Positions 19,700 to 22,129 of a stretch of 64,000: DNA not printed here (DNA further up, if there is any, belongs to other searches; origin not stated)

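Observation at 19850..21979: Full-length topoisomerase VI B subunit with no A (Spo11-like) subunit gene anywhere in the 64-kb window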

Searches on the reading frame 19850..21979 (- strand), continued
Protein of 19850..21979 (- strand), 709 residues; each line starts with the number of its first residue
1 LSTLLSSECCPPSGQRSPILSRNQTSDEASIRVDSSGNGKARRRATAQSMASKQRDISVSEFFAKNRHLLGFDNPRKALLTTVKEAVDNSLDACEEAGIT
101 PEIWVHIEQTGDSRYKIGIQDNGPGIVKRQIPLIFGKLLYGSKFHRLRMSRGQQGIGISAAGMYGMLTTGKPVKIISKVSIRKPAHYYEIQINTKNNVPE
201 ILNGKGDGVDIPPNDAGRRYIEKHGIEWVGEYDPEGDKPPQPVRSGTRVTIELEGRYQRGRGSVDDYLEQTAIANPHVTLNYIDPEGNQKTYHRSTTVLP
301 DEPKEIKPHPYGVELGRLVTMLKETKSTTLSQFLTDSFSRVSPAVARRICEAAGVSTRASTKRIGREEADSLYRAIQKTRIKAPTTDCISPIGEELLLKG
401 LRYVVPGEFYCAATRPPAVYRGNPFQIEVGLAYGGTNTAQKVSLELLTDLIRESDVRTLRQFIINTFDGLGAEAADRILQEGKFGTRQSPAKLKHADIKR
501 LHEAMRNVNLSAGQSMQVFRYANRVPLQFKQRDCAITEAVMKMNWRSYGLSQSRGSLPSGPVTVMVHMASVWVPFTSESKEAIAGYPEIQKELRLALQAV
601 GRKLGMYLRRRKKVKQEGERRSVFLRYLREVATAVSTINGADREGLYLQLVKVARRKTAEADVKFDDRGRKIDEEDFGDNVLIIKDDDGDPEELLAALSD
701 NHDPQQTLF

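Call 15: find_encoding_contigs(protein=P0003, flank=10000, max_places=2)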
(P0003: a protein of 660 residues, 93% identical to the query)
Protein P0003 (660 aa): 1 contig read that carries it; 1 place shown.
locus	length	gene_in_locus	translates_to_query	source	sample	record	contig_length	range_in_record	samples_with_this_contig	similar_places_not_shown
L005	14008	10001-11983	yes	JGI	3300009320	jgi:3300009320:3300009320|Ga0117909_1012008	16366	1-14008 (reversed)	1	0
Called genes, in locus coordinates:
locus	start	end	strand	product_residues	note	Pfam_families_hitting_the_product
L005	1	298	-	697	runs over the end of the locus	PF17191:RecG_wedge, PF00270:DEAD, PF04851:ResIII, PF00271:Helicase_C, PF19833:RecG_dom3_C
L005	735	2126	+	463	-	PF13421:Band_7_1, PF01145:Band_7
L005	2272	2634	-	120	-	PF14489:QueF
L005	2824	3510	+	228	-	PF13353:Fer4_12 (weak), PF04055:Radical_SAM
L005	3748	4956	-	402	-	PF00675:Peptidase_M16, PF05193:Peptidase_M16_C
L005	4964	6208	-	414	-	PF00675:Peptidase_M16, PF05193:Peptidase_M16_C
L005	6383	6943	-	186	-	PF13302:Acetyltransf_3 (weak), PF00583:Acetyltransf_1, PF13508:Acetyltransf_7, PF13673:Acetyltransf_10, PF08445:FR47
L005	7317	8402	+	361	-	PF04055:Radical_SAM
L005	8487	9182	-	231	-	-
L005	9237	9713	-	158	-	-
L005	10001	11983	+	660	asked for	PF02518:HATPase_c, PF13589:HATPase_c_3 (weak), PF05833:NFACT_N (faint), PF09239:Topo-VIb_trans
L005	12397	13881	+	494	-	PF07585:BBP7 (weak)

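Call 16: find_encoding_contigs(protein=P0007, flank=10000, max_places=2)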
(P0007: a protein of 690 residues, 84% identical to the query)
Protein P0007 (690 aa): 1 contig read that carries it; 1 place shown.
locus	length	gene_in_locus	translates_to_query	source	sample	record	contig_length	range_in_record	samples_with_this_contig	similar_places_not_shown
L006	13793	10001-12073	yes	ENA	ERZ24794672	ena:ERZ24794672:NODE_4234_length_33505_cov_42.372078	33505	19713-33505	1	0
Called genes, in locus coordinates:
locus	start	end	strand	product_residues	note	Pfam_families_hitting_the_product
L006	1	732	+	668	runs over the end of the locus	PF25973:BSH_CzcB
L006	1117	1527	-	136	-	-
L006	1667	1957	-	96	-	-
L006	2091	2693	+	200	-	-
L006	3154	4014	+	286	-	-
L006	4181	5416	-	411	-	PF00675:Peptidase_M16, PF05193:Peptidase_M16_C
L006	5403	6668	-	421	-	PF00675:Peptidase_M16, PF05193:Peptidase_M16_C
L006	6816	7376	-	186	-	PF13302:Acetyltransf_3 (weak), PF00583:Acetyltransf_1, PF13508:Acetyltransf_7, PF13673:Acetyltransf_10 (weak), PF08445:FR47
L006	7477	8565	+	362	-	PF04055:Radical_SAM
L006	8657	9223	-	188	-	-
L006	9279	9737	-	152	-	-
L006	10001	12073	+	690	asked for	PF02518:HATPase_c, PF13589:HATPase_c_3 (weak), PF05833:NFACT_N (faint), PF09239:Topo-VIb_trans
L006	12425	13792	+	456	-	?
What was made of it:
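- Relatives at 93% and 84% identity share the window's synteny (calls 15, 16).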

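Call 17: find_encoding_contigs(protein=P0031, flank=10000, max_places=2)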
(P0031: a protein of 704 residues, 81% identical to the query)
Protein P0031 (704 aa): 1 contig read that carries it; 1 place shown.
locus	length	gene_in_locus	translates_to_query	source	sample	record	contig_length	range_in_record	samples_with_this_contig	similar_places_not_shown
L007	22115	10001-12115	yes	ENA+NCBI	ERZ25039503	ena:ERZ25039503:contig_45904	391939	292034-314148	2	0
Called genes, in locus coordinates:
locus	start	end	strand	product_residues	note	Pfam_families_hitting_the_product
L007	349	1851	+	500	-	-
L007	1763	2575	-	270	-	-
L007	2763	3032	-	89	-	PF06013:WXG100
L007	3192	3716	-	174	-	PF00106:adh_short, PF13561:adh_short_C2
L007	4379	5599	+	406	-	-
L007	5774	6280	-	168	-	-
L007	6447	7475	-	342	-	PF07963:N_methyl (weak), PF07596:SBP_bac_10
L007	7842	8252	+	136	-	PF00072:Response_reg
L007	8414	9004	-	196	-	-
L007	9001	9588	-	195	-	-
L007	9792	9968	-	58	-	-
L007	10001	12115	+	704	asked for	PF02518:HATPase_c, PF13589:HATPase_c_3 (weak), PF05833:NFACT_N (faint), PF09239:Topo-VIb_trans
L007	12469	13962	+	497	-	PF05990:DUF900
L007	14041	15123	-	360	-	PF00474:SSF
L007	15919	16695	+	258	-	PF03328:HpcH_HpaI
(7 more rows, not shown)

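Call 18: find_homologous_proteins(query=L003:12272-13432:+, max_evalue=1e-20)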
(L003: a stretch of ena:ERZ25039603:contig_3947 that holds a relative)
Query L003:12272-13432:+ (387 aa): 8000 proteins with E <= 1e-20 among 8000 candidates; the best 120 are listed.
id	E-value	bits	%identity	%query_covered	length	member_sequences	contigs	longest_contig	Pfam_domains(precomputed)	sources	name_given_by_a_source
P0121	3.6e-258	873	99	100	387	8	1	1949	PF21180.4,PF20768.3,PF04406.20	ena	-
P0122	1.2e-240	816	91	100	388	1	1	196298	PF21180.4,PF20768.3,PF04406.20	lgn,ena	-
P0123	2.4e-237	805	91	100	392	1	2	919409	PF21180.4,PF20768.3,PF04406.20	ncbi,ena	-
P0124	5.6e-235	797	89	100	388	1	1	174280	PF21180.4,PF20768.3,PF04406.20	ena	-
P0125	2.3e-230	782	87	100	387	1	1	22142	PF21180.4,PF20768.3,PF04406.20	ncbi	-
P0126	2.8e-229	778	87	100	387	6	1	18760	PF21180.4,PF20768.3,PF04406.20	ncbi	ncbi:MAG: DNA topoisomerase IV subunit A [Pirellulaceae bacterium]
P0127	2.8e-228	775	86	100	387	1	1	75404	PF21180.4,PF20768.3,PF04406.20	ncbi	-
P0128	5.6e-227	771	87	100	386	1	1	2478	PF21180.4,PF20768.3,PF04406.20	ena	-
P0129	1.4e-226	770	87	100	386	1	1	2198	PF21180.4,PF20768.3,PF04406.20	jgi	-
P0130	3.8e-226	768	86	100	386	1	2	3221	PF21180.4,PF20768.3,PF04406.20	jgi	jgi:DNA topoisomerase-6 subunit A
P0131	6.5e-226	767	87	97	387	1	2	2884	PF21180.4,PF20768.3,PF04406.20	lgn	-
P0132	3.5e-225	765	85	100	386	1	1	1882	PF21180.4,PF20768.3,PF04406.20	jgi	jgi:DNA topoisomerase-6 subunit A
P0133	8.9e-225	764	86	100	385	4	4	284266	PF21180.4,PF20768.3,PF04406.20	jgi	jgi:DNA topoisomerase-6 subunit A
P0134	9.0e-225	764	85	100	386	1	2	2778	PF21180.4,PF20768.3,PF04406.20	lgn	-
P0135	1.4e-224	763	86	100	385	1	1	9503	PF21180.4,PF20768.3,PF04406.20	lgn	-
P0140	4.5e-223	758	84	100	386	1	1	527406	PF21180.4,PF20768.3,PF04406.20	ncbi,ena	-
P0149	1.9e-220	749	84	100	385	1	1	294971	PF21180.4,PF20768.3,PF04406.20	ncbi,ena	-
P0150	4.3e-220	748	84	100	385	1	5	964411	PF21180.4,PF20768.3,PF04406.20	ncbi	ncbi:MAG: DNA topoisomerase IV subunit A [Pirellulaceae bacterium]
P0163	6.0e-217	738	82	100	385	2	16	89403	PF21180.4,PF20768.3,PF04406.20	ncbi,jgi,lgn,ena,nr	ncbi:MAG: DNA topoisomerase IV subunit A [Planctomycetaceae bacterium]|nr:DNA topoisomerase IV subun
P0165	2.2e-216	736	82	100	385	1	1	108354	PF21180.4,PF20768.3,PF04406.20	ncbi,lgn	-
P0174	2.5e-210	716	81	100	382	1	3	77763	PF21180.4,PF20768.3,PF04406.20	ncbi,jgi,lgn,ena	-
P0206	9.1e-208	708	82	95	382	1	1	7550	PF21180.4,PF20768.3,PF04406.20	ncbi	-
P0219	3.2e-207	706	82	95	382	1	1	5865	PF21180.4,PF20768.3,PF04406.20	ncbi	-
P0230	5.5e-207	705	78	100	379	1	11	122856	PF21180.4,PF20768.3,PF04406.20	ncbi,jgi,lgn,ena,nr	ncbi:MAG: DNA topoisomerase IV subunit A [Planctomycetes bacterium]|nr:DNA topoisomerase IV subunit 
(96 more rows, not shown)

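Call 19: find_encoding_contigs(protein=P0174, flank=10000, max_places=6)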
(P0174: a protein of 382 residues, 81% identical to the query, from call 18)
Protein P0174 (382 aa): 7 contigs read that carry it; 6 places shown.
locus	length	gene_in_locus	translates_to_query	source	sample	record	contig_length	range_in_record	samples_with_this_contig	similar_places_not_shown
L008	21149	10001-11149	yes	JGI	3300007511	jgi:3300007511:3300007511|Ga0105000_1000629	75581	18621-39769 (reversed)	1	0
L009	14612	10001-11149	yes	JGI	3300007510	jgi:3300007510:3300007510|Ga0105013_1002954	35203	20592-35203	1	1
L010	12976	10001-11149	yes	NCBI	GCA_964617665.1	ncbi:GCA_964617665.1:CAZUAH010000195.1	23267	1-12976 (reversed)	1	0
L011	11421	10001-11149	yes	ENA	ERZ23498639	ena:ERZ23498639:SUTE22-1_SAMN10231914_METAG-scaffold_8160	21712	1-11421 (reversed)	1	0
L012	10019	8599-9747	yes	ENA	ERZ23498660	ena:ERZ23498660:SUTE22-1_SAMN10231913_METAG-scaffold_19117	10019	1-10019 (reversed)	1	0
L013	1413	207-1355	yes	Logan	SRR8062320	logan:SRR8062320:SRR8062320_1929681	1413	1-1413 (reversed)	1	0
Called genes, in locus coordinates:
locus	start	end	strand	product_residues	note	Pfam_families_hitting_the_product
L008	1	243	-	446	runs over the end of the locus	PF00109:ketoacyl-synt, PF02801:Ketoacyl-synt_C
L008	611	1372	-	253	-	PF13489:Methyltransf_23, PF01209:Ubie_methyltran (weak), PF02353:CMAS (weak), PF13847:Methyltransf_31, PF08241:Methyltransf_11, PF08242:Methyltransf_12, PF13649:Methyltransf_25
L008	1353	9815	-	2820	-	PF00515:TPR_1 (faint), PF07719:TPR_2 (faint), PF12895:ANAPC3 (faint), PF13174:TPR_6 (faint), PF11974:bMG3 (weak), PF01835:MG2, PF07703:A2M_BRD, PF00207:A2M, +6 more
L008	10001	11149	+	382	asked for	PF04406:TP6A_N, PF20768:Topo_VI_alpha, PF21180:TOP6A-Spo11_Toprim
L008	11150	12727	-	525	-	PF01209:Ubie_methyltran, PF13489:Methyltransf_23, PF08241:Methyltransf_11, PF08242:Methyltransf_12, PF13649:Methyltransf_25, PF13847:Methyltransf_31, PF08241:Methyltransf_11, PF13649:Methyltransf_25, +5 more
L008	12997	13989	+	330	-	PF01208:URO-D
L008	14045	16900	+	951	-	PF00754:F5_F8_type_C (weak)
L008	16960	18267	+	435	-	PF01408:GFO_IDH_MocA, PF19051:GFO_IDH_MocA_C2, PF22725:GFO_IDH_MocA_C3 (weak), PF02894:GFO_IDH_MocA_C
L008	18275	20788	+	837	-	PF00754:F5_F8_type_C (faint)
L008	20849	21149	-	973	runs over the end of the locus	PF24316:Tli3 (faint), PF13088:BNR_2, PF13859:BNR_3, PF21471:Reelin_subrepeat-B (faint), PF02012:BNR (faint), PF15902:Sortilin-Vps10 (faint), PF05448:AXE1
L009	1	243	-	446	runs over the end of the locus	PF00109:ketoacyl-synt, PF02801:Ketoacyl-synt_C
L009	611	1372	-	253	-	PF13489:Methyltransf_23, PF01209:Ubie_methyltran (weak), PF02353:CMAS (weak), PF13847:Methyltransf_31, PF08241:Methyltransf_11, PF08242:Methyltransf_12, PF13649:Methyltransf_25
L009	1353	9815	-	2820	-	PF00515:TPR_1 (faint), PF07719:TPR_2 (faint), PF12895:ANAPC3 (faint), PF13174:TPR_6 (faint), PF11974:bMG3 (weak), PF01835:MG2, PF07703:A2M_BRD, PF00207:A2M, +6 more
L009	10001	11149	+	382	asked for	PF04406:TP6A_N, PF20768:Topo_VI_alpha, PF21180:TOP6A-Spo11_Toprim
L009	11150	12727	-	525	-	PF01209:Ubie_methyltran, PF13489:Methyltransf_23, PF08241:Methyltransf_11, PF08242:Methyltransf_12, PF13649:Methyltransf_25, PF13847:Methyltransf_31, PF08241:Methyltransf_11, PF13649:Methyltransf_25, +5 more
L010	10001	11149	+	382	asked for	PF04406:TP6A_N, PF20768:Topo_VI_alpha, PF21180:TOP6A-Spo11_Toprim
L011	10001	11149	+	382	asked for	PF04406:TP6A_N, PF20768:Topo_VI_alpha, PF21180:TOP6A-Spo11_Toprim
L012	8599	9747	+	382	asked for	PF04406:TP6A_N, PF20768:Topo_VI_alpha, PF21180:TOP6A-Spo11_Toprim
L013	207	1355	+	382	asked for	PF04406:TP6A_N, PF20768:Topo_VI_alpha, PF21180:TOP6A-Spo11_Toprim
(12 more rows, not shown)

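Call 20: list_cluster_members(proteins=[P0001, P0174, P0165, P0163, P0230, P0031, P0140, P0149, P0123, P0150])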
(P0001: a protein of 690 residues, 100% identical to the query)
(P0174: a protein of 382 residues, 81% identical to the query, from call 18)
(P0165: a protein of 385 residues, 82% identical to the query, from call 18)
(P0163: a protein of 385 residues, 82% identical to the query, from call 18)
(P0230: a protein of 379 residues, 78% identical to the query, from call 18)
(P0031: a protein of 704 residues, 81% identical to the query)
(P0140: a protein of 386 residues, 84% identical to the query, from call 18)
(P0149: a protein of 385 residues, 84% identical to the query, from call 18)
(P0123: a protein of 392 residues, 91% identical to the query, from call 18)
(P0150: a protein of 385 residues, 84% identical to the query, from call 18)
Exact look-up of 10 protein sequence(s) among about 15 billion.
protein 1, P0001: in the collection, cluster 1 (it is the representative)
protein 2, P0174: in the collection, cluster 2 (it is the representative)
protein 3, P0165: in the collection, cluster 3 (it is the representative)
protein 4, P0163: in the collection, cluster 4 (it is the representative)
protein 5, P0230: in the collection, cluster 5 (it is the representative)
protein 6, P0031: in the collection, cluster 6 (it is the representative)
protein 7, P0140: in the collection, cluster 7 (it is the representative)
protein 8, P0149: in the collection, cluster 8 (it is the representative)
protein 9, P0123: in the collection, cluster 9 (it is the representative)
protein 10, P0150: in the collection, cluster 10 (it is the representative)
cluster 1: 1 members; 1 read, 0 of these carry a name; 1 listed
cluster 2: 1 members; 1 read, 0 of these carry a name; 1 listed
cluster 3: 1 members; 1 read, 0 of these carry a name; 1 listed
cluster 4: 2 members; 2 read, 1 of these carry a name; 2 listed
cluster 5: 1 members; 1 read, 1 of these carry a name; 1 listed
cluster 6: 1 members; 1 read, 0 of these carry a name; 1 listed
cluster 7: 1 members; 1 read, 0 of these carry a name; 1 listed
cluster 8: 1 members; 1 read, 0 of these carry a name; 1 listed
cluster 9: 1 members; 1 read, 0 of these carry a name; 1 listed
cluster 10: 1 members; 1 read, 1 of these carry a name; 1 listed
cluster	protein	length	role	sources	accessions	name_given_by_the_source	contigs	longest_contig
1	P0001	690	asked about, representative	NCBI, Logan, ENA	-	-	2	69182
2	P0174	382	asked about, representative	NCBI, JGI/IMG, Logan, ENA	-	-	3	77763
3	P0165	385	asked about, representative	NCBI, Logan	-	-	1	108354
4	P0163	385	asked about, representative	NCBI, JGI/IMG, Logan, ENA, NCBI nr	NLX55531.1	MAG: DNA topoisomerase IV subunit A [Planctomycetaceae bacterium] | DNA topoisomerase IV subunit A [Planctomycetaceae bacterium]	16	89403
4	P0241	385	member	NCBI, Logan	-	-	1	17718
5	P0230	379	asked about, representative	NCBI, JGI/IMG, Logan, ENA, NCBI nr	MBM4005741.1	MAG: DNA topoisomerase IV subunit A [Planctomycetes bacterium] | DNA topoisomerase IV subunit A [Planctomycetota bacterium]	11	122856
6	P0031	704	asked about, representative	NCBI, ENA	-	-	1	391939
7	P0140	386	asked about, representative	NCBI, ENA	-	-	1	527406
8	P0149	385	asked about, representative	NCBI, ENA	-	-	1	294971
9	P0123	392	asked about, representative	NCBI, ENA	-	-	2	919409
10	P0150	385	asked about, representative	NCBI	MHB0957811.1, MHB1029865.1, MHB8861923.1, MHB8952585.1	MAG: DNA topoisomerase IV subunit A [Pirellulaceae bacterium]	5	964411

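Call 22: find_related_loci(query=window:19850-21829:-, collection=genome_contigs, flank=8000)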
Query window:19850-21829:- (659 aa) in genome_contigs; peptide patterns used: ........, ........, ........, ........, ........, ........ (x = any residue, [..] = any of these).
204 stretches matched a pattern; 159 encode a relative of the query (tblastn E <= 1e-3); the best 80 are kept; 80 distinct loci.
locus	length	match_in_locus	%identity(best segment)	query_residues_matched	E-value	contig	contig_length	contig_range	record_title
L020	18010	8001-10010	83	1-659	0e+0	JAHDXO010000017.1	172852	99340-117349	MAG: Pirellulaceae bacterium isolate PLA7 NODE_273_length_172852_cov_10.443179, whole genome shotgun sequence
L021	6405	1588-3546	85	1-653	0e+0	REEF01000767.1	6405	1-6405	MAG: Planctomycetaceae bacterium isolate PLM2.Bin2 NODE_16840_length_6405_cov_6.07827, whole genome shotgun sequence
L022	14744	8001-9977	85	1-659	0e+0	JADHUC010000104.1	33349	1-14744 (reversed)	MAG: Pirellulaceae bacterium isolate BS150m-G36 BS-150m-C1069, whole genome shotgun sequence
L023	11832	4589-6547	84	1-653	0e+0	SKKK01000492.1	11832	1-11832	MAG: Planctomycetaceae bacterium isolate CSSed162cmA_153 CSSed16-2cmA-17902, whole genome shotgun sequence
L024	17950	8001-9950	83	1-649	0e+0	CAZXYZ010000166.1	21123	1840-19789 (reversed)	MAG TPA_asm: uncultured Pirellulaceae bacterium isolate binchicken_co16_356 genome assembly, contig: NODE_4182_length_21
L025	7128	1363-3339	78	1-659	0e+0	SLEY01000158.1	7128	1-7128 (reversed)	MAG: Planctomycetaceae bacterium isolate CSSed162cmB_596R1 CSSed16-2cmB-48202, whole genome shotgun sequence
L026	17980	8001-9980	80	1-659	0e+0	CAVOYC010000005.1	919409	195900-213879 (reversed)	MAG: uncultured Planctomycetota bacterium isolate MFD09964.bin.2.7 genome assembly, contig: contig_11460, whole genome s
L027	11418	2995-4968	77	3-659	0e+0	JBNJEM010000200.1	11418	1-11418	MAG: Planctomycetota bacterium isolate Y23_14dBSd3.bin.101 NODE_4619_length_11418_cov_6.832582, whole genome shotgun seq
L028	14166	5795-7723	78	1-641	0e+0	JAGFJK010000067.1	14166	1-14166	MAG: Pirellulaceae bacterium isolate mag.21 k127_3157592, whole genome shotgun sequence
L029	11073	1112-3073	76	1-659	0e+0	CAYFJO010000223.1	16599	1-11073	MAG TPA_asm: uncultured Pirellulaceae bacterium isolate ERP003628_co1_109 genome assembly, contig: NODE_1713_length_1659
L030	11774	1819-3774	76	1-651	0e+0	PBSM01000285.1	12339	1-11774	MAG: Planctomycetaceae bacterium isolate NP86 MHASMcontig_625100, whole genome shotgun sequence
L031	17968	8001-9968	76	1-659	0e+0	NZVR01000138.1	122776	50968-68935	MAG: Blastopirellula sp. isolate NAT61 43805, whole genome shotgun sequence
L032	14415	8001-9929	75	1-642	0e+0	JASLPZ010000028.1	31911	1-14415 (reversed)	MAG: Pirellulaceae bacterium isolate Arabian11_MAG_71 NODE_28_length_31911_cov_4.862034, whole genome shotgun sequence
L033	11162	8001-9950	76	1-642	0e+0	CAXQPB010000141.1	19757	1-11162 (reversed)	MAG: Nitrosopumilus sp. isolate 3um_A1Z0725_1.78 genome assembly, contig: k127_377577, whole genome shotgun sequence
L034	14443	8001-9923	77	1-638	0e+0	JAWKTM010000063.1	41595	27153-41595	MAG: Pirellulaceae bacterium isolate ABC2.65 ABC2.65.fa-63, whole genome shotgun sequence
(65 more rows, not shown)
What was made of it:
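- Tried and rejected: The best hits were 83-85% identical (call 22).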

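Call 26: find_encoding_contigs(protein=P0206, flank=6000, max_places=4)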
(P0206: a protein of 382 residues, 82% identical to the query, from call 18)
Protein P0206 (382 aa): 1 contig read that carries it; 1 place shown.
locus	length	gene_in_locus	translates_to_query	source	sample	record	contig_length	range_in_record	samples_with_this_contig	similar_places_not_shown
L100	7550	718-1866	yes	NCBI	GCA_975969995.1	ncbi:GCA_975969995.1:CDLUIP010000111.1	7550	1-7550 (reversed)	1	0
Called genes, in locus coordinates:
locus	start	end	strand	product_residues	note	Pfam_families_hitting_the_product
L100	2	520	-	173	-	?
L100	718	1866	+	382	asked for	PF04406:TP6A_N, PF20768:Topo_VI_alpha, PF21180:TOP6A-Spo11_Toprim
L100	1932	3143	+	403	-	PF00817:IMS, PF11798:IMS_HHH (weak), PF21704:POLH-Rev1_HhH (weak), PF21999:IMS_HHH_1 (weak), PF11799:IMS_C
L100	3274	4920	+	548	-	PF07583:PSCyt2, PF07587:PSD1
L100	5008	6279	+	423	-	PF07394:DUF1501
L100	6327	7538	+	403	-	PF25175:Beta-prop_WDR5, PF00400:WD40, PF25174:Beta-prop_THOC3, PF23414:Beta-prop_EML_2, PF25173:Beta-prop_WDR3_1st, PF23381:Beta-prop_IFT122_1st, PF24814:WD40_Prp19, PF25168:Beta-prop_WDR36-Utp21_2nd, +24 more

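Call 27: find_encoding_contigs(protein=P0219, flank=6000, max_places=4)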
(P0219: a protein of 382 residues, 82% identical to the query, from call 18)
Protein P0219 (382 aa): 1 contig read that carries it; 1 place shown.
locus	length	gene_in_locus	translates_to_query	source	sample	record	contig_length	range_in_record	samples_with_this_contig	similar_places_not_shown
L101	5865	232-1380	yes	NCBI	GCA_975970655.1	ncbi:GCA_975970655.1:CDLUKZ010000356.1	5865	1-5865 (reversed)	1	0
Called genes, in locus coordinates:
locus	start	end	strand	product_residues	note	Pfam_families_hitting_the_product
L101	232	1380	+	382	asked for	PF04406:TP6A_N, PF20768:Topo_VI_alpha, PF21180:TOP6A-Spo11_Toprim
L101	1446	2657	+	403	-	PF00817:IMS, PF11798:IMS_HHH (weak), PF21704:POLH-Rev1_HhH (weak), PF21999:IMS_HHH_1 (weak), PF11799:IMS_C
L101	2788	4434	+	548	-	PF07583:PSCyt2, PF07587:PSD1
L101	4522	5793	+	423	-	PF07394:DUF1501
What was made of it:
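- Tried and rejected: They belong to MAGs (CDLUIP01, CDLUKZ01) for which I hold no top6B contig (calls 26, 27).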
